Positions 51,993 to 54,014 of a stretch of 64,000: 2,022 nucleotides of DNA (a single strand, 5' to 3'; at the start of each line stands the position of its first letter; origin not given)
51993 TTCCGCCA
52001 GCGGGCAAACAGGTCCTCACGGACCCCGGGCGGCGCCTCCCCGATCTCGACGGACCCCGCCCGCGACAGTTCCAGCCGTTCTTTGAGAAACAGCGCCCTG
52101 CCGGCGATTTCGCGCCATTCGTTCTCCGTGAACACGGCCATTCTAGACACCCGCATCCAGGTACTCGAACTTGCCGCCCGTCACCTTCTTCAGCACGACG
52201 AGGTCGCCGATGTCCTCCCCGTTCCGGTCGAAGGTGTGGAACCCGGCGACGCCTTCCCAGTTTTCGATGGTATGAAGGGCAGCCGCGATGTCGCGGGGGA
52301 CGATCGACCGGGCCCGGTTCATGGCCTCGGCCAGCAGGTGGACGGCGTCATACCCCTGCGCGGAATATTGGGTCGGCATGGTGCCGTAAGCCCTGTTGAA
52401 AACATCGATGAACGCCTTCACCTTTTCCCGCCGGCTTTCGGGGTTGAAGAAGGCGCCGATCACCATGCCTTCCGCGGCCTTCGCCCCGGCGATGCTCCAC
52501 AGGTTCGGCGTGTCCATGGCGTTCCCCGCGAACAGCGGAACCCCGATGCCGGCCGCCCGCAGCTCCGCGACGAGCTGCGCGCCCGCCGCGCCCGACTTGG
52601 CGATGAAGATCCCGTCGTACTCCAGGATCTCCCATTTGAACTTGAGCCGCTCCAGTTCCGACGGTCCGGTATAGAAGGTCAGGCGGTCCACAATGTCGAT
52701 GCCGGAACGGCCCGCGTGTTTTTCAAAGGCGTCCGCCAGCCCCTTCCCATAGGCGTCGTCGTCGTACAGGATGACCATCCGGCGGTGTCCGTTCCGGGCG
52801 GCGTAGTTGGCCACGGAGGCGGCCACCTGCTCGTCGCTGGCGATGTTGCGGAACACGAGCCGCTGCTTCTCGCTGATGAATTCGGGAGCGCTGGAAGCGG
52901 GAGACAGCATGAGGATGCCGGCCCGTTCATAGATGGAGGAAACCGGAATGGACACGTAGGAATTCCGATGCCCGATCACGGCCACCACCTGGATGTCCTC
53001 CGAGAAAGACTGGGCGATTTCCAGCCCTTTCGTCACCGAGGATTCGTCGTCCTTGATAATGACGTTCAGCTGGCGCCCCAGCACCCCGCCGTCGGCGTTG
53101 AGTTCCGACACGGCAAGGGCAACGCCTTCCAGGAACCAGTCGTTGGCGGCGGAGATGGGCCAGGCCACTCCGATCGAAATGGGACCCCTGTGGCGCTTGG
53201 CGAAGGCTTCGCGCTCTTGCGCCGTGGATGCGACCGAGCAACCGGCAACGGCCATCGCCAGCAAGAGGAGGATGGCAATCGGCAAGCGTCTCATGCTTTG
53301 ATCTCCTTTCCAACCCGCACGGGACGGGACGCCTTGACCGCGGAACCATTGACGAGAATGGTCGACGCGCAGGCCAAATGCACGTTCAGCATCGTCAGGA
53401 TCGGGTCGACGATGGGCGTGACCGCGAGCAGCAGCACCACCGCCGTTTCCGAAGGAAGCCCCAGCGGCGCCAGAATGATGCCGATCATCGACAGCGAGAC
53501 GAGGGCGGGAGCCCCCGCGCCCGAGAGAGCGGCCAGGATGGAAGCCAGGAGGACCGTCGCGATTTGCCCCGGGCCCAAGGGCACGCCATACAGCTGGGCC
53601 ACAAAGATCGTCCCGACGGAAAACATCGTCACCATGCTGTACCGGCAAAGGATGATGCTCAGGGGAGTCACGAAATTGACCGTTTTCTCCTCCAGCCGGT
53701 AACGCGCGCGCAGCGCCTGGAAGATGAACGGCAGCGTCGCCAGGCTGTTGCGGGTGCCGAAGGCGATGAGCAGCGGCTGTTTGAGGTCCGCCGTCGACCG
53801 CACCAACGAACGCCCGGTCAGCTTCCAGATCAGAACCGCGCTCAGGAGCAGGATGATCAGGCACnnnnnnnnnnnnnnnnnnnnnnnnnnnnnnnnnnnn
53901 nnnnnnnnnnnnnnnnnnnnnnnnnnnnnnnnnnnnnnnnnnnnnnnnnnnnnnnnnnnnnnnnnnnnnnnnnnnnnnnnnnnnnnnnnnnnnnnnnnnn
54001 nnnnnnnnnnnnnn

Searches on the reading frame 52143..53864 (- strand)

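Call 5: search_protein_families(library=pfam, proteins=[window:52143-53864:-])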
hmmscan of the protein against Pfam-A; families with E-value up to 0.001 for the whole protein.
window:52143-53864:- (573 aa): 4 families
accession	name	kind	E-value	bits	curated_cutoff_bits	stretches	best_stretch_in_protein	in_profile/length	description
PF13458.12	Peripla_BP_6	-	3.4e-51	175.4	31.7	1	229-549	2-326/343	Periplasmic binding protein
PF01094.35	ANF_receptor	-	2.6e-34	119.3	25.4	1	248-558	6-348/353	Receptor family ligand binding region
PF13433.12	Peripla_BP_5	-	1.1e-14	54.8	27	1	242-532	18-308/363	Periplasmic binding protein domain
PF13377.12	Peripla_BP_3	-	1.8e-05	25.4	26.5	1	354-443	3-102/167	Periplasmic binding protein-like domain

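Call 65: search_protein_families(library=ncbifam, proteins=[window:52143-53864:-], max_evalue=0.00001)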
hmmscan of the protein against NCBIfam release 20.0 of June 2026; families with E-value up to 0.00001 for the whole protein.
window:52143-53864:- (573 aa): 3 families
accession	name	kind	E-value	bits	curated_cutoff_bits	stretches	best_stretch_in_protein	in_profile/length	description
NF011933.0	PRK15404.1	subfamily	7.7e-35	120.6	477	1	215-550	17-349/370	high-affinity branched-chain amino acid ABC transporter substrate-binding protein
TIGR03407.1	urea_ABC_UrtA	exception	7.2e-11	41.6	492.75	1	246-566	22-345/361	urea ABC transporter substrate-binding protein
TIGR03669.1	urea_ABC_arch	equivalog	4.3e-08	32.6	494.8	1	246-530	22-305/375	urea ABC transporter substrate-binding protein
